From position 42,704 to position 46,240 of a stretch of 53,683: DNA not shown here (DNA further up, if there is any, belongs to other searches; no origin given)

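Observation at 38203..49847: Eight-gene, translationally coupled operon of orphan proteins around a giant tri-functional wall hydrolase: candidate undescribed envelope / host-wall-breaching module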

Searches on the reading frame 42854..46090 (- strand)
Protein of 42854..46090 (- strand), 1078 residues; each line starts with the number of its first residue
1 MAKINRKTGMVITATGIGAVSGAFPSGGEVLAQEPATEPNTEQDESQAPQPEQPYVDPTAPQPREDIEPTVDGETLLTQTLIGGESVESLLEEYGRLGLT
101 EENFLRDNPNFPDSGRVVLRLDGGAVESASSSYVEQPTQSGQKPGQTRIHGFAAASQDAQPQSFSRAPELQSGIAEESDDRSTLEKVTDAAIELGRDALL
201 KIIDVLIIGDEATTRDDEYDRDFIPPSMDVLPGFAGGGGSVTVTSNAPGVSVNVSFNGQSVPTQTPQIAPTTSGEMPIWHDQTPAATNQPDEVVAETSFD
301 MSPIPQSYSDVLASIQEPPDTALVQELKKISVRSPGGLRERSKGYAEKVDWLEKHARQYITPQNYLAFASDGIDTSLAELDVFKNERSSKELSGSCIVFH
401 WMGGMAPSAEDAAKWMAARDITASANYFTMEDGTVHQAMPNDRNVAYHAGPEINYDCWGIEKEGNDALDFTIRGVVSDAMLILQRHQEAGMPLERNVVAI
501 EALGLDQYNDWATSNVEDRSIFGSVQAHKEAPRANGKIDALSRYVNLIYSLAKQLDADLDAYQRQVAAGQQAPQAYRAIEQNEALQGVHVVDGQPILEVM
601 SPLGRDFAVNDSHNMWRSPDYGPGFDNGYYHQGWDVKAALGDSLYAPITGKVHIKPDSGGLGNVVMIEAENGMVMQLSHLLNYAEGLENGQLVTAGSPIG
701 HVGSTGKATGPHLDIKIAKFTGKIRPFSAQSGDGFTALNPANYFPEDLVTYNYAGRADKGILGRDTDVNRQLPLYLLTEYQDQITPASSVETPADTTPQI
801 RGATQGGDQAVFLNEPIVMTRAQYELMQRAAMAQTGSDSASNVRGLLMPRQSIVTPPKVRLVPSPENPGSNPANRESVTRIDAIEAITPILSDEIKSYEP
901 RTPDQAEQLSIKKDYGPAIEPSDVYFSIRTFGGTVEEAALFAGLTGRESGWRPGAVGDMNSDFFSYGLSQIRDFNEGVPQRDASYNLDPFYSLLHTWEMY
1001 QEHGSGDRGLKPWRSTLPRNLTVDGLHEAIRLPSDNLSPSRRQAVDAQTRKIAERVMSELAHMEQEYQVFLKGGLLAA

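Call 5: search_protein_families(library=pfam, proteins=[window:42854-46090:-], max_evalue=0.01)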
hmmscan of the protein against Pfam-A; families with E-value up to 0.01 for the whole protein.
window:42854-46090:- (1078 aa): 2 families
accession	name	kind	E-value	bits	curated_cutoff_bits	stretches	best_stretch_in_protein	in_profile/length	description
PF01551.29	Peptidase_M23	-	1.6e-18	67.1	28.7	1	630-723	2-93/96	Peptidase family M23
PF01510.30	Amidase_2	-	2.8e-07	31.4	26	1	396-480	7-99/131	N-acetylmuramoyl-L-alanine amidase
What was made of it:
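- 44456..44905 (-): D, Amidase_2 domain (about aa 396-545). Pfam gives 31.4 bits against a cut-off of 26 (call 5).
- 43901..44233 (-): D, M23 (LytM) domain (about aa 620-730). It is an insertion found only in the window lineage and L005. Its third motif is non-canonical. Pfam gives 67.1 bits (call 5).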

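Call 9: search_protein_families(library=phrogs, proteins=[window:42854-46090:-], max_evalue=0.01)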
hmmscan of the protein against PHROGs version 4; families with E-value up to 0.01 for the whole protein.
window:42854-46090:- (1078 aa): 23 families
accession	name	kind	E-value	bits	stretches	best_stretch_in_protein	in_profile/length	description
phrog_7767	-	other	9.1e-16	59.1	1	629-718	19-107/194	metallo-endopeptidase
phrog_6700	-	lysis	2e-15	55.8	1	629-723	2624-2717/2898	endolysin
phrog_28672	-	other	6.1e-11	42.6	1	622-716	279-372/397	metallo-endopeptidase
phrog_37190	-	other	7.8e-11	42.9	1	630-720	140-228/244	peptidase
phrog_880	-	lysis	1.8e-10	41.8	1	626-716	24-118/435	endolysin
phrog_167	-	tail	2.3e-10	39.9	1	620-728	1206-1291/1555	tail length tape measure protein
phrog_28089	-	lysis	1.7e-08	33.8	1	597-720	559-683/1141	endolysin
phrog_14988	-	other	1.4e-06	29.2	1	620-717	19-126/272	peptidase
phrog_8537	-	unknown function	2e-06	28.3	1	621-718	7-101/384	-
phrog_23188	-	tail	6.4e-06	23.8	1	626-717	3157-3249/5002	tail length tape measure protein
phrog_10030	-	tail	7.6e-06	24.4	1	625-719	1908-2007/2105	tail length tape measure protein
phrog_3578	-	lysis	8.3e-06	26.4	1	630-745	235-357/405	endolysin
phrog_3084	-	lysis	1.2e-05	25.6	1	621-718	16-117/468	endolysin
phrog_4070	-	tail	3.7e-05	23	1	621-719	614-711/989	tail length tape measure protein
phrog_1794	-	lysis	3.8e-05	24.3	1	388-454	50-116/336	amidase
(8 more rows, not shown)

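Call 10: search_protein_families(library=ncbifam, proteins=[window:42854-46090:-], max_evalue=0.01)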
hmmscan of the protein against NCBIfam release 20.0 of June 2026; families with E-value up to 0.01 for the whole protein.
window:42854-46090:- (1078 aa): 8 families
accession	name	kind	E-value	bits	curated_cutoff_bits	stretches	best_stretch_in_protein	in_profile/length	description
NF052336.1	PdgHdaseHSB100310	equivalog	1.6e-12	47.4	500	1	618-733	45-156/316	peptidoglycan hydrolase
NF052530.1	Heli_ShapePgp3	exception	2.2e-09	36.9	300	1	630-718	166-252/270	peptidoglycan metallopeptidase Pgp3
NF053824.1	PdgNdpepShyC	equivalog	8.3e-06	25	700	1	631-714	296-377/429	peptidoglycan DD-endopeptidase ShyC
NF008652.0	PRK11649.1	equivalog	1e-05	24.5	341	1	630-728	312-408/439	murein DD-endopeptidase MepM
NF040883.1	amid_act_ActS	equivalog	7.3e-05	22.1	375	1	632-708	137-212/242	amidase activator ActS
NF053825.1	PdgNdpepShyA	equivalog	0.00013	20.8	700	1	630-717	295-380/425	peptidoglycan DD-endopeptidase ShyA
NF050804.1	CellDivDipMCaul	equivalog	0.0029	16.5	900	1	628-716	525-612/634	cell division endopeptidase DipM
NF052529.1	PG_M23_Pgp6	exception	0.0079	14.9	600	0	630-721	334-423/452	peptidoglycan metallopeptidase Pgp6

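Call 14: find_homologous_proteins(query=window:42854-46090:-)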
Query window:42854-46090:- (1078 aa): 2 proteins with E <= 0.001 among 8000 candidates.
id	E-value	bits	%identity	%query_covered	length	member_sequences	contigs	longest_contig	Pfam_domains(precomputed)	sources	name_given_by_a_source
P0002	0.0e+0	2350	96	100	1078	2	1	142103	PF01551.30,PF01510.31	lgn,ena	-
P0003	6.6e-229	781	41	99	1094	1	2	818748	PF01551.30,PF01510.31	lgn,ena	-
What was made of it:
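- Tried and rejected: D returned a 96% and a 41% relative (call 14).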

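Call 15: find_encoding_contigs(protein=P0003, flank=10000, max_places=4)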
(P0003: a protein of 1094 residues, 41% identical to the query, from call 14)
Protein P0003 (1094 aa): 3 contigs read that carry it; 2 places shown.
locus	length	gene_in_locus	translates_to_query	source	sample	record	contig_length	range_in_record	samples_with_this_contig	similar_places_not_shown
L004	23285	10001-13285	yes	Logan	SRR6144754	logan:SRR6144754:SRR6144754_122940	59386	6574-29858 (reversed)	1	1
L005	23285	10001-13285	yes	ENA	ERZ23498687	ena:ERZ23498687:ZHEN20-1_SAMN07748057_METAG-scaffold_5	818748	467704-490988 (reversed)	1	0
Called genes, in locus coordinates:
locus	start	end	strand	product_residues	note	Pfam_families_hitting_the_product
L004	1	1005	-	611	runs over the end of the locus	-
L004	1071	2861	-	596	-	PF00664:ABC_membrane, PF00005:ABC_tran, PF02463:SMC_N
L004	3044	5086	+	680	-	-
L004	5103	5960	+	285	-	PF17773:UPF0176_N, PF00581:Rhodanese, PF12368:Rhodanese_C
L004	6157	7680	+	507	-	-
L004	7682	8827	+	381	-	-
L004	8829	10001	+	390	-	-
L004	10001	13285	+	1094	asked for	PF01510:Amidase_2 (weak), PF01551:Peptidase_M23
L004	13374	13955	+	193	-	-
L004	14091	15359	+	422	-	-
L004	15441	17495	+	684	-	-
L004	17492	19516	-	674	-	PF00912:Transgly, PF00905:Transpeptidase (weak)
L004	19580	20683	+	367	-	-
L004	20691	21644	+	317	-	-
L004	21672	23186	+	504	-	PF01541:GIY-YIG, PF27096:UvrC_M (faint), PF02151:UVR (weak), PF08459:UvrC_RNaseH_dom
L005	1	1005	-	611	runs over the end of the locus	-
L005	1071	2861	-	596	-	PF00664:ABC_membrane, PF00005:ABC_tran, PF02463:SMC_N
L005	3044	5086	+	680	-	-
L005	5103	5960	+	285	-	PF17773:UPF0176_N, PF00581:Rhodanese, PF12368:Rhodanese_C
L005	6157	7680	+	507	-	-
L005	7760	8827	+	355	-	-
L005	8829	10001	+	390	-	-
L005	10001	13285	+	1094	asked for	PF01510:Amidase_2 (weak), PF01551:Peptidase_M23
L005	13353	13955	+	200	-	-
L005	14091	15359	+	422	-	-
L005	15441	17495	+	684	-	-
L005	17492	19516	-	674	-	PF00912:Transgly, PF00905:Transpeptidase (weak)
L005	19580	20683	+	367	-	-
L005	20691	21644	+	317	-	-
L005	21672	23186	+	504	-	PF01541:GIY-YIG, PF27096:UvrC_M (faint), PF02151:UVR (weak), PF08459:UvrC_RNaseH_dom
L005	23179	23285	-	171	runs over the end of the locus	-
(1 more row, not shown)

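Call 19: search_solved_structures(query=window:42854-46090:-, max_evalue=0.01)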
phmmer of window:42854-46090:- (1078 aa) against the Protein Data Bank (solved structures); distinct sequences matched with E-value up to 0.01: 18.
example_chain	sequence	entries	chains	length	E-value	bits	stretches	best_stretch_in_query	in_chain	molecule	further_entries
3slu_A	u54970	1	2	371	6.4e-09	37.7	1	630-722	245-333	M23 peptidase domain protein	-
6muk_A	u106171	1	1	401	7e-09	37.6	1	630-722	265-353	Peptidase M23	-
4rny_A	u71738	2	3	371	1.3e-08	36.8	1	631-727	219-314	Conserved hypothetical secreted protein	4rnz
6jmx_A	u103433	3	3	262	4.1e-08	35.1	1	628-724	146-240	Peptidase M23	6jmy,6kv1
9gy1_A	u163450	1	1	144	5.6e-08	34.6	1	620-718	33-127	Peptidase, M23 family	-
5j1l_A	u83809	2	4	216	4.5e-07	31.6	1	629-728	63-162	ToxR-activated gene (TagE)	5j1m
6jn7_A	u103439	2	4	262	4.8e-07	31.5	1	628-724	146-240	Peptidase M23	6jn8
2hsi_A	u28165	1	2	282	6.8e-07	31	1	630-724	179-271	Putative peptidase M23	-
6jn0_A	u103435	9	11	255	9.1e-07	30.6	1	628-720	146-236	Peptidase M23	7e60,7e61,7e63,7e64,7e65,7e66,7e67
6jn1_A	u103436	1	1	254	9.1e-07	30.6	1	628-720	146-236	Peptidase M23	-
6jmz_A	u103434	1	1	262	9.2e-07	30.6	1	628-721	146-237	Peptidase M23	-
9m7n_A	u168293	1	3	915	1.9e-06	29.6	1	627-717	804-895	Gp16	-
2gu1_A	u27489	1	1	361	0.00016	23.1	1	630-719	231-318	Zinc peptidase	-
6ue4_A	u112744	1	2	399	0.00034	22.1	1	630-718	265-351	ShyA endopeptidase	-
6u2a_A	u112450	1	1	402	0.00034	22.1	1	630-718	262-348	ShyA endopeptidase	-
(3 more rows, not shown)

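Call 20: find_related_loci(query=A1, collection=genome_contigs, flank=10000)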
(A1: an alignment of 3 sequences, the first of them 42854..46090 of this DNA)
Query A1 (1078 aa) in genome_contigs; peptide patterns used: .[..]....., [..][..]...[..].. (x = any residue, [..] = any of these).
74 stretches matched a pattern; 1 encode a relative of the query (tblastn E <= 1e-3); 1 distinct loci.
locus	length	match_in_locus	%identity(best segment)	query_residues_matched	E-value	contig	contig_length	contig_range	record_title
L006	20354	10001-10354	34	616-745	2e-12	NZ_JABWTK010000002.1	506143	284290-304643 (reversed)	Planococcus chinensis strain MB653 NODE_2_length_506143_cov_62.086446, whole genome shotgun sequence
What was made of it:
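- Tried and rejected: GTDB genomes with the D alignment gave only an unrelated Planococcus M23 protein (call 20).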

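Call 25: find_related_loci(query=A1, collection=metagenome_contigs, flank=10000)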
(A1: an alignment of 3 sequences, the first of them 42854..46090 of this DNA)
Query A1 (1078 aa) in metagenome_contigs; peptide patterns used: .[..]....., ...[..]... (x = any residue, [..] = any of these).
112 stretches matched a pattern, but none encodes a relative of the query by tblastn (E <= 1e-3).

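Call 56: search_protein_families(library=pfam, alignment_id=A6, max_evalue=0.1)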
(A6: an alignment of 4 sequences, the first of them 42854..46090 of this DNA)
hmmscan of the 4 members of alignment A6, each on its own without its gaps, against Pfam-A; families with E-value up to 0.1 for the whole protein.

A. member 1, window:42854-46090:- (1078 aa): 2 families
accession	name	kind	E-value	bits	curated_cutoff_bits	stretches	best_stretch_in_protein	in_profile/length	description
PF01551.29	Peptidase_M23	-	1.6e-18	67.1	28.7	1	630-723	2-93/96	Peptidase family M23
PF01510.30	Amidase_2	-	2.8e-07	31.4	26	1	396-480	7-99/131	N-acetylmuramoyl-L-alanine amidase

B. families by the number of members that match (of 4 scanned): 5 families
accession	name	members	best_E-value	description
PF01510.30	Amidase_2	3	2.5e-07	N-acetylmuramoyl-L-alanine amidase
PF01551.29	Peptidase_M23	2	1.6e-18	Peptidase family M23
PF18896.5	SLT_3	2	2.6e-09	Lysozyme like domain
PF18013.6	Phage_lysozyme2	1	0.027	Phage tail lysozyme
PF01464.25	SLT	1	0.069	Transglycosylase SLT domain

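Call 101: search_protein_families(library=pfam, proteins=[P0003], max_evalue=0.1)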
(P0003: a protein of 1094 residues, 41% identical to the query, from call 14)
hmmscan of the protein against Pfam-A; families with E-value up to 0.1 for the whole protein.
P0003 (1094 aa): 5 families
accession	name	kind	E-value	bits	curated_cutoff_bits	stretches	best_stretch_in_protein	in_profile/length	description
PF01551.29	Peptidase_M23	-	7.3e-13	49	28.7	1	630-721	2-87/96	Peptidase family M23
PF01510.30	Amidase_2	-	2.5e-07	31.5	26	1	393-503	7-119/131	N-acetylmuramoyl-L-alanine amidase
PF18896.5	SLT_3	-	0.00032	21.6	27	1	945-1031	5-89/89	Lysozyme like domain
PF18013.6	Phage_lysozyme2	-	0.027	15.1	28.2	0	940-989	6-55/140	Phage tail lysozyme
PF01464.25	SLT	-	0.069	13.2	21.3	0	955-994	15-50/117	Transglycosylase SLT domain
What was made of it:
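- On Monoderm (conjugation-type) type IV secretion system: D has Amidase_2, M23 and an SLT_3-type domain (calls 5, 56, 101).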
